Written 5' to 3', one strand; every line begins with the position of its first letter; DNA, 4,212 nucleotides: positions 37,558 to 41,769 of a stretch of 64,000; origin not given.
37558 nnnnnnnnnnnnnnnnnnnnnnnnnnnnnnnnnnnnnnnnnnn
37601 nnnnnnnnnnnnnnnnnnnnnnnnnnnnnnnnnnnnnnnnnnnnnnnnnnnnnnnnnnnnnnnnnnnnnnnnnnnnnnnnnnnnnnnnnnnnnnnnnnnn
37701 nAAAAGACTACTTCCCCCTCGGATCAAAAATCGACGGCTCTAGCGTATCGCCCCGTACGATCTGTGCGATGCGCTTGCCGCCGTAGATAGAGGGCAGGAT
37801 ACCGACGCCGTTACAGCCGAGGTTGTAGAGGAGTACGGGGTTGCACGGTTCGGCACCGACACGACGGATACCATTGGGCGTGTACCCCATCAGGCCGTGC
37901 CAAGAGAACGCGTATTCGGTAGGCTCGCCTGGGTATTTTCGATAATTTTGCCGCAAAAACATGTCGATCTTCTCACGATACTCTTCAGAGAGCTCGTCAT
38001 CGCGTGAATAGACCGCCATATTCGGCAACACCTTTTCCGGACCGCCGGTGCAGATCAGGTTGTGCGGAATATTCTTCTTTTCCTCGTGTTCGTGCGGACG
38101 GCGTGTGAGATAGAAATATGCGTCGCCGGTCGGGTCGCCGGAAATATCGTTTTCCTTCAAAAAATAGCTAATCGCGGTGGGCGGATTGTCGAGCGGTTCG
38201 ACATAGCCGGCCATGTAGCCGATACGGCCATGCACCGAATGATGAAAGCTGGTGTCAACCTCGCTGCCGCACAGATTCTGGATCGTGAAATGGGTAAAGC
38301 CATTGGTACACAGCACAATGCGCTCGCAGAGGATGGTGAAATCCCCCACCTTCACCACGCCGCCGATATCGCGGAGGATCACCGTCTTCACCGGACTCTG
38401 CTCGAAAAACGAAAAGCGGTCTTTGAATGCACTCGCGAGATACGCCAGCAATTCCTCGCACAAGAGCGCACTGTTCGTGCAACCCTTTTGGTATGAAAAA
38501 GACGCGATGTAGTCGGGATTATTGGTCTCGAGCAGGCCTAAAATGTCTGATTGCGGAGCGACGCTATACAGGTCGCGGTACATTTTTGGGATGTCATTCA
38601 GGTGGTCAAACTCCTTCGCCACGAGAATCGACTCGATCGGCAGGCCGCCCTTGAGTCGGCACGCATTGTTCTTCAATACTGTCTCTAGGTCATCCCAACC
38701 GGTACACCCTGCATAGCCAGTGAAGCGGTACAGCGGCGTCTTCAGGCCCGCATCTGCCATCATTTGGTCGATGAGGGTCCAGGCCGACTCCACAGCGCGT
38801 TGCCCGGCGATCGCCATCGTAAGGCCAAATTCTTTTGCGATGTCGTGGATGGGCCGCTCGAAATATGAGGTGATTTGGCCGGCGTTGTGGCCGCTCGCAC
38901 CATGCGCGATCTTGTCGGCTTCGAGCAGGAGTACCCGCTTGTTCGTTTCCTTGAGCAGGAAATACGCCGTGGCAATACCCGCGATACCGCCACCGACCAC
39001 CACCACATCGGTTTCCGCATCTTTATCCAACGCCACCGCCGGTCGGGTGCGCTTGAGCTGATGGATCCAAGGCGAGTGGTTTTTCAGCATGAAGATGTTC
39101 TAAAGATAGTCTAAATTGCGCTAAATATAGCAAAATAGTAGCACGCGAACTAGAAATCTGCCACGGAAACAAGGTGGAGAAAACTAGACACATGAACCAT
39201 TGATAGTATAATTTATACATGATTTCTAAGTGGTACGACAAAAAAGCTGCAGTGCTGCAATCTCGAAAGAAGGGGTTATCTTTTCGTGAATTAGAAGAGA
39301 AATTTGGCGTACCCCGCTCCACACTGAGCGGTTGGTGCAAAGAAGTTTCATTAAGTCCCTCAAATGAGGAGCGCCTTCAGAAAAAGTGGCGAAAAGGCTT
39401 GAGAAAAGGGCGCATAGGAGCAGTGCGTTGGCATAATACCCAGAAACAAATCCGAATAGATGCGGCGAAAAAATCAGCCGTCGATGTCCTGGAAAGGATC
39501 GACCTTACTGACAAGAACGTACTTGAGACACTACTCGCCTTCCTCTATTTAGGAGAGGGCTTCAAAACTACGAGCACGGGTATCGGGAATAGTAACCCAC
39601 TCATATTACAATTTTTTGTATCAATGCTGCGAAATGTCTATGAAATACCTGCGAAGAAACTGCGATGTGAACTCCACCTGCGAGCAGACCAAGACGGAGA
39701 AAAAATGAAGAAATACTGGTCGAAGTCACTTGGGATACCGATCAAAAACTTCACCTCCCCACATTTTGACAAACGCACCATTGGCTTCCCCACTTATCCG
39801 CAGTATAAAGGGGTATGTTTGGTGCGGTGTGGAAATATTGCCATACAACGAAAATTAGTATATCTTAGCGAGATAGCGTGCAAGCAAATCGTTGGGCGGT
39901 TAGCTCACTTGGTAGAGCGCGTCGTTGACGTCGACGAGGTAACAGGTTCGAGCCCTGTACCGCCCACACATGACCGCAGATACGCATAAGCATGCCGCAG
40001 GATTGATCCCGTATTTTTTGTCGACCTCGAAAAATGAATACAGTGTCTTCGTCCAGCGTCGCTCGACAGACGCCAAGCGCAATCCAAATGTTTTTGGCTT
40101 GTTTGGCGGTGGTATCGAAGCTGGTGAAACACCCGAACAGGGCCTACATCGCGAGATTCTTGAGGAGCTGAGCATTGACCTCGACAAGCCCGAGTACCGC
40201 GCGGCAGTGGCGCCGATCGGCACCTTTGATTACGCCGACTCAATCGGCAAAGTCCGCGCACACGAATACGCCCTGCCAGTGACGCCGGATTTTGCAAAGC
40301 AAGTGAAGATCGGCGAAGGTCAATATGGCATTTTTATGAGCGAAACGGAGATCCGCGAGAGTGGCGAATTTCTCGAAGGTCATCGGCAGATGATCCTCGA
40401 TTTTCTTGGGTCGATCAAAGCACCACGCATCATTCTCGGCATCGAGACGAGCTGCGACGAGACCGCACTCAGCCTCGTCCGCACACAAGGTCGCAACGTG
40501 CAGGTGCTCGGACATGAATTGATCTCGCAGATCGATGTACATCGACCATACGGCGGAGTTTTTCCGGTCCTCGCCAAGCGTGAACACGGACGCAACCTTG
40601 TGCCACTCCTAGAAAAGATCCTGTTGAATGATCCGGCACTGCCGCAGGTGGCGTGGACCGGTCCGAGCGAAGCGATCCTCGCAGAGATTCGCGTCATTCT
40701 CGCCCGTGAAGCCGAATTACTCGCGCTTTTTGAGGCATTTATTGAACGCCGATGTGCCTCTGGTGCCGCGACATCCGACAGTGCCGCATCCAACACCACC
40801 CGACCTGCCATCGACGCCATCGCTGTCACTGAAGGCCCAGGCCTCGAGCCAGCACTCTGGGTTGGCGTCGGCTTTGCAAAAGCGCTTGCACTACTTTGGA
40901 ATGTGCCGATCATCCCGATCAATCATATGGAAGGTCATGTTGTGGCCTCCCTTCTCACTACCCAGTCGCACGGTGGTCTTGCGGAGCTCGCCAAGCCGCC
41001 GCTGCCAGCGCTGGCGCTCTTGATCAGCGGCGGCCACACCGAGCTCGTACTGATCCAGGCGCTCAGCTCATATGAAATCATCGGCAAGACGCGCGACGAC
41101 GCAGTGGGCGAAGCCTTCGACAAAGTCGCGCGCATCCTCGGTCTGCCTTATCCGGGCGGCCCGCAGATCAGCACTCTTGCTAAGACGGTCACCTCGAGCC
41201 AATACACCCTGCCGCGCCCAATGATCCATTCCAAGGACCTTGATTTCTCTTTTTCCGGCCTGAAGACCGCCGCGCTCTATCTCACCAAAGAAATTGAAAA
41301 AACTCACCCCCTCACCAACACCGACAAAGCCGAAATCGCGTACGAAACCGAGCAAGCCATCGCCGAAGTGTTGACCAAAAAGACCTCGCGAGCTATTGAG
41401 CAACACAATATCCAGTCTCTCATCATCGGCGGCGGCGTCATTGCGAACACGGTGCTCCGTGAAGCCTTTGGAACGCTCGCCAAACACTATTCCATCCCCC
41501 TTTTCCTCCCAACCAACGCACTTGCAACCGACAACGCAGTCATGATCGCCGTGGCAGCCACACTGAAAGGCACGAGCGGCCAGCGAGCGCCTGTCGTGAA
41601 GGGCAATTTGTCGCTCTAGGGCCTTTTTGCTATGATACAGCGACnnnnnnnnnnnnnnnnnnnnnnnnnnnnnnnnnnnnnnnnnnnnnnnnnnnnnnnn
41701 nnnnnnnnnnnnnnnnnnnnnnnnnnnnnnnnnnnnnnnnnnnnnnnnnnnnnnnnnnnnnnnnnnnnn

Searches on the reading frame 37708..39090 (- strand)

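Call 5: search_protein_families(library=pfam, proteins=[window:37708-39090:-], max_evalue=0.001)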
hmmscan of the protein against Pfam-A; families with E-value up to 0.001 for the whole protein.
window:37708-39090:- (460 aa): 5 families
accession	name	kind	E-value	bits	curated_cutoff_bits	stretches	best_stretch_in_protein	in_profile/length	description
PF01266.30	DAO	-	4.7e-33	115.6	27.9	1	28-443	1-352/353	FAD dependent oxidoreductase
PF01946.23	Thi4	-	3.5e-08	33.4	26.2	1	21-112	12-109/235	Thi4 family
PF13450.12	NAD_binding_8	-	4.3e-06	27.4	21.9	1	31-60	1-29/68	NAD(P)-binding Rossmann-like domain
PF00890.30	FAD_binding_2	-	6.1e-05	22.8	20.4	1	28-75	1-47/414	FAD binding domain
PF07992.20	Pyr_redox_2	-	0.00071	19.5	26.1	0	28-61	2-34/291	Pyridine nucleotide-disulphide oxidoreductase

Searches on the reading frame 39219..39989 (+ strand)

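Call 33: search_protein_families(library=pfam, proteins=[window:39219-39989:+], max_evalue=0.001)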
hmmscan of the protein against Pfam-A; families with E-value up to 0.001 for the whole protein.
window:39219-39989:+ (256 aa): 2 families
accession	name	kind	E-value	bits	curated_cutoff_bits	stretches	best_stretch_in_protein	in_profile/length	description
PF13518.12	HTH_28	-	0.00032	21.1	25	0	9-41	2-34/52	Helix-turn-helix domain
PF05225.22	HTH_psq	-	0.00059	19.9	20.4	0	12-45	12-41/45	helix-turn-helix, Psq domain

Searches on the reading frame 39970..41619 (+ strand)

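Call 5: search_protein_families(library=pfam, proteins=[window:39970-41619:+], max_evalue=0.001)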
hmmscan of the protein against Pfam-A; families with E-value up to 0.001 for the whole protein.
window:39970-41619:+ (549 aa): 3 families
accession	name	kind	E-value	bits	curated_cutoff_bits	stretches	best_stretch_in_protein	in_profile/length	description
PF00814.31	TsaD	-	1.5e-77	261.4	24.8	2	273-527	43-263/264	tRNA N6-adenosine threonylcarbamoyltransferase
PF00293.34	NUDIX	-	1.1e-09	38.9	21.1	1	21-90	14-79/134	NUDIX domain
PF22521.2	HypF_C_2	-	5.9e-06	26.7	27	1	449-523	162-236/241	Carbamoyltransferase, Kae1-like Domain, second subdomain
